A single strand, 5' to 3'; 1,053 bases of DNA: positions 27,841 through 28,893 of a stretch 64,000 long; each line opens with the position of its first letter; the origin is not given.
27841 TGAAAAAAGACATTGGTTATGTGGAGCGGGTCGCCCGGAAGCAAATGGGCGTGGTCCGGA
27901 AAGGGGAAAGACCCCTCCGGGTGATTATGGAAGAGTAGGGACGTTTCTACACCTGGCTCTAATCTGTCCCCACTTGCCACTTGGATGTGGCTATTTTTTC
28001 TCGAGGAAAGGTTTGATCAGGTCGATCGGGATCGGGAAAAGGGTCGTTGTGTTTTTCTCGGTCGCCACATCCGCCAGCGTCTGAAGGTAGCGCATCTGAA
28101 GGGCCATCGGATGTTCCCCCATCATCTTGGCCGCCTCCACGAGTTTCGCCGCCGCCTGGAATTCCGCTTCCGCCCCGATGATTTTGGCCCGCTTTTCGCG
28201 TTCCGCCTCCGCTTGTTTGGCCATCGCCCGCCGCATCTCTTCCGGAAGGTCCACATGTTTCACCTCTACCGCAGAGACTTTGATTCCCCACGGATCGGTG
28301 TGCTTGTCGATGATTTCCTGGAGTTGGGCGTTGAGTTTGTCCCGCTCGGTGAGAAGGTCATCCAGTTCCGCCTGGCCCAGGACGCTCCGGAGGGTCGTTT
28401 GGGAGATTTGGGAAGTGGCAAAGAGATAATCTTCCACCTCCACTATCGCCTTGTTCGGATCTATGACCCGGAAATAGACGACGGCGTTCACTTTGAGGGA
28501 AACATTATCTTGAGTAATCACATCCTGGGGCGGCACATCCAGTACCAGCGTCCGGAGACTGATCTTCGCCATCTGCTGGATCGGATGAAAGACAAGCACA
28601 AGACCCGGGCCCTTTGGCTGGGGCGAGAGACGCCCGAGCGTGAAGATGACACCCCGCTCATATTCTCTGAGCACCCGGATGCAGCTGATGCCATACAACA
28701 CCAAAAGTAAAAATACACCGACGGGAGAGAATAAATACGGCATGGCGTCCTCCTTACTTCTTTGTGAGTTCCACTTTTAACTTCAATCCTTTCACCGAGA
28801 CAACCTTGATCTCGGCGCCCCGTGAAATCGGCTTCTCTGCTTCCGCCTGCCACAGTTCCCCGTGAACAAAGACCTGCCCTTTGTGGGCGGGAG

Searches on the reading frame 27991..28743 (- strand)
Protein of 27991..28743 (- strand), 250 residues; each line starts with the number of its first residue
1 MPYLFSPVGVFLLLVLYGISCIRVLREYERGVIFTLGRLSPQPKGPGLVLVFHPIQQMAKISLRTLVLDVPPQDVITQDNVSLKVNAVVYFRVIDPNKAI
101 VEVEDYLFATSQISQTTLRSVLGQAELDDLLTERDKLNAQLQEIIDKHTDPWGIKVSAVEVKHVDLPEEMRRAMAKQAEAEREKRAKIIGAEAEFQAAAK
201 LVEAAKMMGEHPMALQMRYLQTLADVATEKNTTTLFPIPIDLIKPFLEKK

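Call 76: search_protein_families(library=pfam, proteins=[window:27991-28743:-], max_evalue=0.001)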
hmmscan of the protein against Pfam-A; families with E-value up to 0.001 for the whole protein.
window:27991-28743:- (250 aa): 2 families
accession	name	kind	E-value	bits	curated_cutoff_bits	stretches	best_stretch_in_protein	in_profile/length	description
PF01145.31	Band_7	-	3.9e-37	128.4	23.6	1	24-194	2-175/176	SPFH domain / Band 7 family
PF13421.11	Band_7_1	-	1.6e-06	28.3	24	1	84-179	102-208/211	SPFH domain-Band 7 family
